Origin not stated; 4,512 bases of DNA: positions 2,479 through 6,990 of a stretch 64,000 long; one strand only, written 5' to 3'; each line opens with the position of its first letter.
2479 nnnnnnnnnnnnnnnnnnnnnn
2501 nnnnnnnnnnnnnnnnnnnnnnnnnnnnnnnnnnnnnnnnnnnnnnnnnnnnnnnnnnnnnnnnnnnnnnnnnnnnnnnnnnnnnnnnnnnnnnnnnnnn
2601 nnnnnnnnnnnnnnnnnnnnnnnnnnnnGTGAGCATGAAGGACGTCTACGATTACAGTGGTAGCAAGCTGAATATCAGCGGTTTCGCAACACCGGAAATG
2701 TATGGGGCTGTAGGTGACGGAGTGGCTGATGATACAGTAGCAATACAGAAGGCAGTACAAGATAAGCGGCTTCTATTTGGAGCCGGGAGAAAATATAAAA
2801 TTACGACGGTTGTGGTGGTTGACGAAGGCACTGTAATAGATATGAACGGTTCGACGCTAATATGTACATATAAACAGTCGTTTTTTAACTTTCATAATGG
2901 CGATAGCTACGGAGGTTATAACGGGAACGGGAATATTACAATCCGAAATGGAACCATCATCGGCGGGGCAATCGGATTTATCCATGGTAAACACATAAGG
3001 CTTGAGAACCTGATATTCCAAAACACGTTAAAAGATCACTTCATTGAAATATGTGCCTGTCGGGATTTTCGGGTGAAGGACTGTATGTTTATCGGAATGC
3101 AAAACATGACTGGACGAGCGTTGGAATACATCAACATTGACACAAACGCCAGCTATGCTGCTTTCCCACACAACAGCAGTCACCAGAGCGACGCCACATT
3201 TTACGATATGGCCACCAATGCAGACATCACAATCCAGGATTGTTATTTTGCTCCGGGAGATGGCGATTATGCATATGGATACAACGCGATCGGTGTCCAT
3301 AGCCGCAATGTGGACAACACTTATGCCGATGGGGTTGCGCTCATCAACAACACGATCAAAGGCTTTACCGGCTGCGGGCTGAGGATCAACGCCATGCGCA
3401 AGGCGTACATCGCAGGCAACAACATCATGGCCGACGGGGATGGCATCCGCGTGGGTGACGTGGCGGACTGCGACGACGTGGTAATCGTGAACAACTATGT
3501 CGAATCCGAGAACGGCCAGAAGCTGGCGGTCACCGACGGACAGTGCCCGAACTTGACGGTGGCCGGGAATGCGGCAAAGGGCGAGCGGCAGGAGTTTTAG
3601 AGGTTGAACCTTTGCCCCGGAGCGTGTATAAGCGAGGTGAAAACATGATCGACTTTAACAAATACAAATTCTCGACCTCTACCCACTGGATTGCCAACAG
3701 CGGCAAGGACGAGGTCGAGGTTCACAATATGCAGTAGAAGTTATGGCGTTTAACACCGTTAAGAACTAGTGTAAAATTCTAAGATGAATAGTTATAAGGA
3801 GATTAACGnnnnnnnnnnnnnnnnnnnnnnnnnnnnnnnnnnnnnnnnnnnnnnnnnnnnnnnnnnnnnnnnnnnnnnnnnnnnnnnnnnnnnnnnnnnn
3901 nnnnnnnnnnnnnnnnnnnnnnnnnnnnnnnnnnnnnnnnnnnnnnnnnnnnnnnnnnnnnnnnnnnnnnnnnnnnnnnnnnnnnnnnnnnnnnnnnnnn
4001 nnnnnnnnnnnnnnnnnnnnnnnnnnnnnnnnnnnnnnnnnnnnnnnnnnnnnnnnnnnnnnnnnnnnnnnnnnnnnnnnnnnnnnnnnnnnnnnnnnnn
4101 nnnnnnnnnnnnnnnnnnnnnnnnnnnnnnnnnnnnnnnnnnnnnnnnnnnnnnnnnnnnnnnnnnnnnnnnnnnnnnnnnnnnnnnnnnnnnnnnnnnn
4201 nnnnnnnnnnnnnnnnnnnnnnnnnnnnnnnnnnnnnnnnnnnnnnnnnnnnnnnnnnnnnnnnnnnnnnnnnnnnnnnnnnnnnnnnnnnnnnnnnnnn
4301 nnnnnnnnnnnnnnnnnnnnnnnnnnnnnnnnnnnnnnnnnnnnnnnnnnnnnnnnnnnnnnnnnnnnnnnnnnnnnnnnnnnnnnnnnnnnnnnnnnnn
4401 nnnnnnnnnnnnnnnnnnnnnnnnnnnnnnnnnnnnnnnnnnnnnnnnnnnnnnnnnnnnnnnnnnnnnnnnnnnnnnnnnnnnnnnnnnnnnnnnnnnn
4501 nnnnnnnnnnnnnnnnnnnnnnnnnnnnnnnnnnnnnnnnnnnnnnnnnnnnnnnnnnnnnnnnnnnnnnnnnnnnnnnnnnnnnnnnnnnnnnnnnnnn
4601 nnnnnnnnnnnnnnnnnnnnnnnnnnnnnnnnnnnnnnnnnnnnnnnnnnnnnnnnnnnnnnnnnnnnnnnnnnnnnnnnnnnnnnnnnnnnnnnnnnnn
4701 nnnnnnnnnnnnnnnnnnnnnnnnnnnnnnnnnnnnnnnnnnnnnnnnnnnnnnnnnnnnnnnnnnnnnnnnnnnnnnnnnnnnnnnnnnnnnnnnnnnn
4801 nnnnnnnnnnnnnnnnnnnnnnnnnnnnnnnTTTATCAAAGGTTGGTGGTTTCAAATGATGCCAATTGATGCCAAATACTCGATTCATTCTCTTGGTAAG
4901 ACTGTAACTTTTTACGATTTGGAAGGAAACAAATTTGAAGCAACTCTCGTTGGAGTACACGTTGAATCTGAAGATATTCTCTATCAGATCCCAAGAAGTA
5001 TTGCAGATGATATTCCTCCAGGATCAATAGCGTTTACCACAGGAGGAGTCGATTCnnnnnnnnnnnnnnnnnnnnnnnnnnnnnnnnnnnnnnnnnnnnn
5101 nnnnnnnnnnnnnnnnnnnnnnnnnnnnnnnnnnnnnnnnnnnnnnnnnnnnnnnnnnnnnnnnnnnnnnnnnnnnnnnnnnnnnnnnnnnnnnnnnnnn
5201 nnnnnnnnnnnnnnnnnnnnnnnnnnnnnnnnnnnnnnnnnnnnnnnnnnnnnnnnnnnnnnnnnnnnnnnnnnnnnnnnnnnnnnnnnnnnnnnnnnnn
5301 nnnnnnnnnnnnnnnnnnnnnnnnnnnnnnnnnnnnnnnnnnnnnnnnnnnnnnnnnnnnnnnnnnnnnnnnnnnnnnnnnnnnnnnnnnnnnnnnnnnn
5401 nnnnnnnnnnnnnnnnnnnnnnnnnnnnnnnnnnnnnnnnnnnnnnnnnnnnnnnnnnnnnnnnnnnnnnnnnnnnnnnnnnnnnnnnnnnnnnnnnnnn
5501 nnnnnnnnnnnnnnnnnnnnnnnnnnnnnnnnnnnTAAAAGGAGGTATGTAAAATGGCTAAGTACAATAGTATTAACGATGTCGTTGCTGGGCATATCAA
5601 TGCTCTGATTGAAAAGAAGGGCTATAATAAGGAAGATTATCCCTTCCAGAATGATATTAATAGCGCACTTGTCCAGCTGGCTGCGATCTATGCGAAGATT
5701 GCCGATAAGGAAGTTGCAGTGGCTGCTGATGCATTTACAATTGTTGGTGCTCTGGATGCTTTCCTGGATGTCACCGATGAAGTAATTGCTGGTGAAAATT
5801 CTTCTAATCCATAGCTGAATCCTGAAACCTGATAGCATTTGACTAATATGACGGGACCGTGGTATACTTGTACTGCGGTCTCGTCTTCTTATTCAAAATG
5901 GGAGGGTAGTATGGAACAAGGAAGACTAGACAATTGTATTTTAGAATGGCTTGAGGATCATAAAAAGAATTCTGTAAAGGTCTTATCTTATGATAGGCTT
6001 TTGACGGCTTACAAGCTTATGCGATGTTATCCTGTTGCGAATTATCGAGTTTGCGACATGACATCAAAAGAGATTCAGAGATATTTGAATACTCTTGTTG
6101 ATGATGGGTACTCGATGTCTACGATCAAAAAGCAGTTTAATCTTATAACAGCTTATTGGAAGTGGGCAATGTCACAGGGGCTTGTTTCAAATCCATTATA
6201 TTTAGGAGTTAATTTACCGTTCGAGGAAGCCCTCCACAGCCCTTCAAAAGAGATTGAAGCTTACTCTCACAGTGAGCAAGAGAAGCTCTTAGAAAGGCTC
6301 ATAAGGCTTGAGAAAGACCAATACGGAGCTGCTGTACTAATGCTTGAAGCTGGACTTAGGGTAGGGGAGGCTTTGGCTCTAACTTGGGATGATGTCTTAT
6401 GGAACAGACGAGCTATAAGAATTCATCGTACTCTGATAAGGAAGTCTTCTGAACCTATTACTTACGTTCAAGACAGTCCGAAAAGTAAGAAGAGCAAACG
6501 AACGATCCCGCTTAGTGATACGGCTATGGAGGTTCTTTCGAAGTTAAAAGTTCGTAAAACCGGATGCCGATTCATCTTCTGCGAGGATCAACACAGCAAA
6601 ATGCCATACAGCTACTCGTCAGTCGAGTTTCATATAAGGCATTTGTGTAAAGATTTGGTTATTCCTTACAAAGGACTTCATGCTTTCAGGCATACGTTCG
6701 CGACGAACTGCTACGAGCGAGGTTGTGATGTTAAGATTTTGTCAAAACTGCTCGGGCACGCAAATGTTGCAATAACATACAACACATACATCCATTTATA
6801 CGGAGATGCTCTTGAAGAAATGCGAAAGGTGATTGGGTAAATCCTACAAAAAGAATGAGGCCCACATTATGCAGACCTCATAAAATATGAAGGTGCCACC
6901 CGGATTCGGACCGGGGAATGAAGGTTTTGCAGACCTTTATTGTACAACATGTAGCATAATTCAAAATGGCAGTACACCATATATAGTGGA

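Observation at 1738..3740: Two sharply bounded GC-rich (about 60-65%) patches inside the tail fiber/tailspike genes plus a fossil endolysin N-terminus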

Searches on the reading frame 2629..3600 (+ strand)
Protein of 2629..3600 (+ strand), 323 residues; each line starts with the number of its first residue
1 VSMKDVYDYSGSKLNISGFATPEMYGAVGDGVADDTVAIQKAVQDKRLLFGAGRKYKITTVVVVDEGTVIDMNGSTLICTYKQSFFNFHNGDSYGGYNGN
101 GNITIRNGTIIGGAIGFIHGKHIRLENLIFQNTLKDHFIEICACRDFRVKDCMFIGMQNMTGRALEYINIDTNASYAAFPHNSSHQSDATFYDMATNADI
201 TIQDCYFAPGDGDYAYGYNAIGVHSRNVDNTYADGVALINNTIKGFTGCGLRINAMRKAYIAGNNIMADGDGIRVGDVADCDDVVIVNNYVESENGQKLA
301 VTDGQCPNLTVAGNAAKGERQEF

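Call 7: search_protein_families(library=pfam, proteins=[window:2629-3600:+], max_evalue=0.01)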
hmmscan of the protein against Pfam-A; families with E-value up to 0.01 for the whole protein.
window:2629-3600:+ (323 aa): 2 families
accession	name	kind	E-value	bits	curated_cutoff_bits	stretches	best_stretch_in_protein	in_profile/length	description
PF12218.14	End_N_terminal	-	0.00056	20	26.3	1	27-61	1-38/67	N terminal extension of bacteriophage endosialidase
PF12708.12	Pect-lyase_RHGA_epim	-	0.00068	19.9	27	1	25-51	7-27/213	Rhamnogalacturonase A/epimerase, pectate lyase-like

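Call 8: search_protein_families(library=phrogs, proteins=[window:2629-3600:+], max_evalue=0.01)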
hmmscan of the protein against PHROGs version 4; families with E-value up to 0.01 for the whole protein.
window:2629-3600:+ (323 aa): 11 families
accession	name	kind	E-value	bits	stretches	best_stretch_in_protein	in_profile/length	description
phrog_2234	-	tail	9.8e-31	108.1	1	6-316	170-518/757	tail spike protein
phrog_7458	-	tail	1.2e-10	41.3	2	98-213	296-410/732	tail spike protein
phrog_17312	-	tail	7.8e-09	35.3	1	16-63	291-341/792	tail protein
phrog_20911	-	tail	3.7e-07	30.2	1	7-103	150-257/654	tail spike protein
phrog_14558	-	tail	3.8e-07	29.7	1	19-73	104-163/740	tail spike protein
phrog_22767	-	head and packaging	1.9e-06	27.8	1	19-253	26-264/446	virion structural protein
phrog_15455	-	tail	2e-06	27.6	1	19-75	147-200/652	tail fiber protein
phrog_27156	-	tail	1e-05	24.8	1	19-63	92-144/707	tail spike protein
phrog_32314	-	head and packaging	7.3e-05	22.1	1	15-123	478-585/987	virion structural protein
phrog_15175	-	head and packaging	0.00086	18.9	1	23-71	236-284/647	virion structural protein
phrog_14879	-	tail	0.0099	15.4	0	11-72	170-234/642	tail fiber protein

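Call 10: find_encoding_contigs(protein=window:2629-3600:+, flank=10000, max_places=10)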
Protein window:2629-3600:+ (323 aa): no gene with exactly this product is on record in the collection.

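Call 26: find_homologous_proteins(query=window:2629-3600:+, max_evalue=1e-10)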
Query window:2629-3600:+ (323 aa): 149 proteins with E <= 1e-10 among 1568 candidates; the best 120 are listed.
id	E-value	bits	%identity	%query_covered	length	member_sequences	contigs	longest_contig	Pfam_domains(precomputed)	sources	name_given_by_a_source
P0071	6.6e-214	727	100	99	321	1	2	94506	-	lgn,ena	-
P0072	7.3e-156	536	72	99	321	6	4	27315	PF12708.13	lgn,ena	-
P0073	4.8e-146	504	68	99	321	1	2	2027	PF12708.13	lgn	-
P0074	8.6e-133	460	65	99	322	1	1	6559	-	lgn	-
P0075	3.8e-129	448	61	99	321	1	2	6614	PF12708.13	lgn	-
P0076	2.1e-122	426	60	99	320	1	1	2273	-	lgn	-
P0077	3.9e-120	419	57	99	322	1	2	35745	PF12708.13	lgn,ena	-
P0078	6.4e-120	418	61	92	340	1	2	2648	-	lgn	-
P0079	6.0e-118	412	58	99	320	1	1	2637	-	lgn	-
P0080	4.1e-117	409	59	98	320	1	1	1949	-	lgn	-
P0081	9.3e-117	408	57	98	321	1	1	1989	PF12708.13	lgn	-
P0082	3.0e-116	406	55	98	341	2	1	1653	-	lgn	-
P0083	3.9e-116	406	57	98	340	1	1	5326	-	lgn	-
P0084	2.0e-115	403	59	99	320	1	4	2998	-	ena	-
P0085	8.7e-115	401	56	99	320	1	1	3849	-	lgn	-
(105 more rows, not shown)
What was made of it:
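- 2635..3340 (+): First about 235 codons of the 321-aa right-handed beta-helix ('tailspike-like') protein, native-like composition. P0071 is the called product, starting at ATG 2635 (call 26).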

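Call 48: predict_structure(alignment_id=A4)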
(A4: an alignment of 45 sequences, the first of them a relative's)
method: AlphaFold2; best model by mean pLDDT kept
length: 321 residues; sequences in the alignment: 45
mean_pLDDT: 92.0   pTM: 0.90
mean pLDDT of the five models: 92.0, 91.8, 91.7, 91.6, 90.2
residues with pLDDT >= 90: 253; 70-90: 51; 50-70: 16; < 50: 1
segments of 3 or more residues with pLDDT < 50: none
pLDDT, mean of each block of 10 residues (from residue 1): 71 77 96 97 94 97 95 97 88 67 98 95 98 94 98 92 91 88 85 96 97 93 86 98 97 98 98 96 98 96 96 84 45
secondary structure, 60 per line:
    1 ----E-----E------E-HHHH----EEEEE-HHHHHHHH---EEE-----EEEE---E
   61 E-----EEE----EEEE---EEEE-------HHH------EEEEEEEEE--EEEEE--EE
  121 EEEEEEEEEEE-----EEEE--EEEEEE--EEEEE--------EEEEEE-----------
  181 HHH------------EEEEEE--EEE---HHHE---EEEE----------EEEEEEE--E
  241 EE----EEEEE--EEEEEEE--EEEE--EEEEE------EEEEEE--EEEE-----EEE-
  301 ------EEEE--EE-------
elements in order: H20-23 E28-32 H34-41 E45-47 E53-56 E67-69 E74-77 E81-84 E101-109 E112-116 E119-131 E137-140 E143-148 E151-155 E164-169 E196-201 E204-206 E217-220 E231-237 E240-242 E247-251 E254-260 E263-266 E269-273 E280-285 E288-291 E297-299 E307-310
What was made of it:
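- On Right-handed beta-helix (pectate-lyase-fold) phage tailspike or depolymerase: The match to phrog_2234 covers profile positions 170-518 of 757 only (calls 8, 48).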

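Call 51: fold_search(model_id=the predicted structure, library=pdb)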
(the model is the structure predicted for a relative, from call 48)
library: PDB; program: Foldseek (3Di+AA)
matches with E <= 10: 525; with E <= 0.001: 118
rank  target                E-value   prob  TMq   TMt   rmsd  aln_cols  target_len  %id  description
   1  4mr0_B                1.2e-12  1.00  0.73  0.54   5.0       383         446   17  Crystal structure of PfbA, a surface adhesin of Streptococcus pneumoniae (released 2014-02-05)
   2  4mr0_A                1.5e-12  1.00  0.71  0.51   5.5       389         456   18  Crystal structure of PfbA, a surface adhesin of Streptococcus pneumoniae (released 2014-02-05)
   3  3zpp                  1.8e-10  1.00  0.71  0.55   6.3       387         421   17  Structure of the Streptococcus pneumoniae surface protein and adhesin PfbA (released 2013-05-29)
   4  7chu_A                3.3e-10  1.00  0.52  0.34   8.8       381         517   14  Geobacillus virus E2 - ORF18 (released 2021-04-14)
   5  5lw3                  5.9e-08  1.00  0.46  0.40   9.9       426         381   12  Azotobacter vinelandii Mannuronan C-5 epimerase AlgE6 A-module (released 2017-10-25)
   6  5w6f_A                9.9e-08  1.00  0.39  0.24   9.4       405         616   13  Crystal structure of Bacteriophage CBA120 tailspike protein 3 (TSP3, orf212) (released 2018-10-24)
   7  6nw9_B                1.3e-07  1.00  0.43  0.26   9.6       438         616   11  CRYSTAL STRUCTURE OF A TAILSPIKE PROTEIN 3 (TSP3, ORF212) FROM ESCHERICHIA COLI O157:H7 BACTERIOPHAGE CBA120 (released 2019-06-05)
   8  2pyh_B                1.7e-07  1.00  0.49  0.43   9.8       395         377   12  Azotobacter vinelandii Mannuronan C-5 epimerase AlgE4 A-module complexed with mannuronan trisaccharide (released 2008-05-27)
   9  8ja4                  1.8e-07  1.00  0.51  0.36   8.3       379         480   15  Structure of the alginate epimerase/lyase (released 2024-05-08)
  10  6f7k_A                2.4e-07  1.00  0.47  0.30  11.2       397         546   15  Crystal structure of Dettilon tailspike protein (gp208) (released 2018-12-19)
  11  2pyg_B                2.7e-07  1.00  0.34  0.31  10.7       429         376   12  Azotobacter vinelandii Mannuronan C-5 epimerase AlgE4 A-module (released 2008-05-27)
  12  6f7d                  4.1e-07  1.00  0.48  0.31  10.4       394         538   14  Crystal structure of Dettilon tailspike protein (gp208) (released 2018-12-19)
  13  2pyh_A                8.4e-07  1.00  0.50  0.44   9.2       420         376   10  Azotobacter vinelandii Mannuronan C-5 epimerase AlgE4 A-module complexed with mannuronan trisaccharide (released 2008-05-27)
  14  2pyg_A                1.2e-06  1.00  0.28  0.26  12.5       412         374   13  Azotobacter vinelandii Mannuronan C-5 epimerase AlgE4 A-module (released 2008-05-27)
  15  7b7a_A                1.3e-06  1.00  0.49  0.41   9.6       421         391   14  ENDO-POLYGALACTURONASE FROM ARABIDOPSIS THALIANA (released 2022-06-22)
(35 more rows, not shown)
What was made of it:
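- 2635..3340 (+): AF2 pLDDT 92, single beta-helix, with Foldseek hits to PfbA and phage tailspikes (calls 48, 51).
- On Right-handed beta-helix (pectate-lyase-fold) phage tailspike or depolymerase: Foldseek finds PfbA at E=1e-12, plus the tailspikes of Geobacillus virus E2 (ORF18), CBA120, Det7 and HK620 (calls 48, 51).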

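Call 62: find_encoding_contigs(protein=P0071, flank=3000, max_places=10)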
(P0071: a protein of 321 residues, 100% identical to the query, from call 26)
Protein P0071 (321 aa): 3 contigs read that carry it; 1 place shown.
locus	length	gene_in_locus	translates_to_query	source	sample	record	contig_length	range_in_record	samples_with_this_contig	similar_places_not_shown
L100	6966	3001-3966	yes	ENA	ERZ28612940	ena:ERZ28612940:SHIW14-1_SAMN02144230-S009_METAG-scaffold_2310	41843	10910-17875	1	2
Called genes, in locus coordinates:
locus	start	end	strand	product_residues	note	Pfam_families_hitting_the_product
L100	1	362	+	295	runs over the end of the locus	-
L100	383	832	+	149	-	-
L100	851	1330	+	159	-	-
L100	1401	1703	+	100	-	-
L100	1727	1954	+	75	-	PF16938:Phage_holin_Dp1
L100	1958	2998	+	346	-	-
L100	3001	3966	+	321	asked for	-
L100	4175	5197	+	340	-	PF25309:ELLD, PF08239:SH3_3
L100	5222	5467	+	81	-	-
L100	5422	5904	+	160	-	-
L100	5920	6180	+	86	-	-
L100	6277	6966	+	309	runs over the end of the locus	PF00589:Phage_integrase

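Call 68: find_encoding_contigs(protein=P0075, flank=5000, max_places=2)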
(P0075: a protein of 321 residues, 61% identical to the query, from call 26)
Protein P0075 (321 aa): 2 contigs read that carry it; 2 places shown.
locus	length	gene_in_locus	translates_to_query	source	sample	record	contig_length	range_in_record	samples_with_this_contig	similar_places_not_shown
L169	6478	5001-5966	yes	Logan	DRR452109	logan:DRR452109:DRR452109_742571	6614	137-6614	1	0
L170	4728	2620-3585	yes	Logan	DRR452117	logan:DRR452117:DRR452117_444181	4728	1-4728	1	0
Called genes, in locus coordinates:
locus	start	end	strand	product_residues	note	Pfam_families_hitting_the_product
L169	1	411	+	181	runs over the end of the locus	?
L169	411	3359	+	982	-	PF06605:Prophage_tail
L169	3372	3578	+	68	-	-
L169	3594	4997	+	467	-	-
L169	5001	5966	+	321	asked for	PF12708:Pect-lyase_RHGA_epim (weak)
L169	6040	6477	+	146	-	?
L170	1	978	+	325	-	?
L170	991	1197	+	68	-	-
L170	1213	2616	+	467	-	-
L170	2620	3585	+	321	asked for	PF12708:Pect-lyase_RHGA_epim (weak)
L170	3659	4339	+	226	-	PF00877:NLPC_P60, PF08239:SH3_3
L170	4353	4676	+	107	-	-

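Call 69: find_encoding_contigs(protein=P0074, flank=5000, max_places=2)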
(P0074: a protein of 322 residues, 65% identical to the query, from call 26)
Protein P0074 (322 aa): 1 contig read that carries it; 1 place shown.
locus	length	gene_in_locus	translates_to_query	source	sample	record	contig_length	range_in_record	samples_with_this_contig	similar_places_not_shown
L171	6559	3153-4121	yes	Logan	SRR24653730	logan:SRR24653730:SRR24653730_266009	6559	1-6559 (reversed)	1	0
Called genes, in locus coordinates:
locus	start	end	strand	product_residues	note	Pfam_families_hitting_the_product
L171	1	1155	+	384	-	?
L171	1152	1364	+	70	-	-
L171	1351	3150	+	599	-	-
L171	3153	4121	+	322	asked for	-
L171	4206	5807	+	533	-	PF18013:Phage_lysozyme2, PF25309:ELLD, PF01471:PG_binding_1, PF08239:SH3_3 (faint)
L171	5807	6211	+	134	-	-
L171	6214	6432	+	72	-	PF16938:Phage_holin_Dp1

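Call 70: find_encoding_contigs(protein=P0073, flank=5000, max_places=2)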
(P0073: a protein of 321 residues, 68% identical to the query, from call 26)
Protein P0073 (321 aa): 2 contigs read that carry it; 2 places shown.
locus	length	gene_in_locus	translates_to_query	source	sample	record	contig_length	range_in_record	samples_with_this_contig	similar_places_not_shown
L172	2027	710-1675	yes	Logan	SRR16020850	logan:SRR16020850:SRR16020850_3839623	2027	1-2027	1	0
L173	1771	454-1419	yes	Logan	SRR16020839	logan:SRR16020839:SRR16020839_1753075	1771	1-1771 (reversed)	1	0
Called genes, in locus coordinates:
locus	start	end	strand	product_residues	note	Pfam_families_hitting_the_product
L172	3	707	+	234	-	?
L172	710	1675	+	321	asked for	PF12708:Pect-lyase_RHGA_epim (weak)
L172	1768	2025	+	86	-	?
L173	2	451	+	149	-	?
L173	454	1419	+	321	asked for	PF12708:Pect-lyase_RHGA_epim (weak)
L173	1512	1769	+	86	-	?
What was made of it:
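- The same fibre, beta-helix, endolysin order occurs in L169-L172 (calls 68-70).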

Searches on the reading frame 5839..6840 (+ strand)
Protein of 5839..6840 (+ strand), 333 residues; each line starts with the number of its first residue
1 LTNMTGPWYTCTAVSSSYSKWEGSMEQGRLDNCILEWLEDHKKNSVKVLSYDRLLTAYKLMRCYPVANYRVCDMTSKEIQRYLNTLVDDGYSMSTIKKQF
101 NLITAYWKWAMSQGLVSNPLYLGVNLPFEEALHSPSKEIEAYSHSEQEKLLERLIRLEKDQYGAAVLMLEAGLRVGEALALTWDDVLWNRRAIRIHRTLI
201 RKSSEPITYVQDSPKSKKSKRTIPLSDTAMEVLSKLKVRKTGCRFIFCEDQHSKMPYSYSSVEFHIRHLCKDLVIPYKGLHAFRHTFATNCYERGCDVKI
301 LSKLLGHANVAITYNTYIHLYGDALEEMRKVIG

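Call 7: search_protein_families(library=pfam, proteins=[window:5839-6840:+], max_evalue=0.01)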
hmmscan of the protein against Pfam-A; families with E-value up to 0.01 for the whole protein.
window:5839-6840:+ (333 aa): 4 families
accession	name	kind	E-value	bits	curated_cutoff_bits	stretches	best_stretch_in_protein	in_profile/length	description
PF00589.27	Phage_integrase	-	1.3e-25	90.6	27.1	1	145-321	6-169/172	Phage integrase family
PF13102.12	Phage_int_SAM_5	-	7.6e-05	23.4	22.3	1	36-119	8-91/98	Phage integrase SAM-like domain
PF13495.12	Phage_int_SAM_4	-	0.00038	21.2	27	1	70-112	37-80/85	Phage integrase, N-terminal SAM-like domain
PF02899.23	Phage_int_SAM_1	-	0.0095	16.6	22.3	0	72-114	41-83/83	Phage integrase, N-terminal SAM-like domain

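Call 8: search_protein_families(library=phrogs, proteins=[window:5839-6840:+], max_evalue=0.01)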
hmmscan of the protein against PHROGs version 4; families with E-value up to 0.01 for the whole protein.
window:5839-6840:+ (333 aa): 6 families
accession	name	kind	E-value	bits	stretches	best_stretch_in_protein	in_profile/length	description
phrog_1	-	integration and excision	6.5e-61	208.3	1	30-328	166-443/611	integrase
phrog_216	-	integration and excision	7e-36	124.8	1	95-329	14-233/301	integrase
phrog_7685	-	integration and excision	4.6e-14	53.5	1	215-332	123-235/240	integrase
phrog_7269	-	integration and excision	1.9e-08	35.1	1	258-327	9-76/89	integrase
phrog_5830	-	integration and excision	3.9e-06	27.3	1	71-235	42-188/318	integrase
phrog_23271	-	unknown function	0.0052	17.7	0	281-313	12-44/67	-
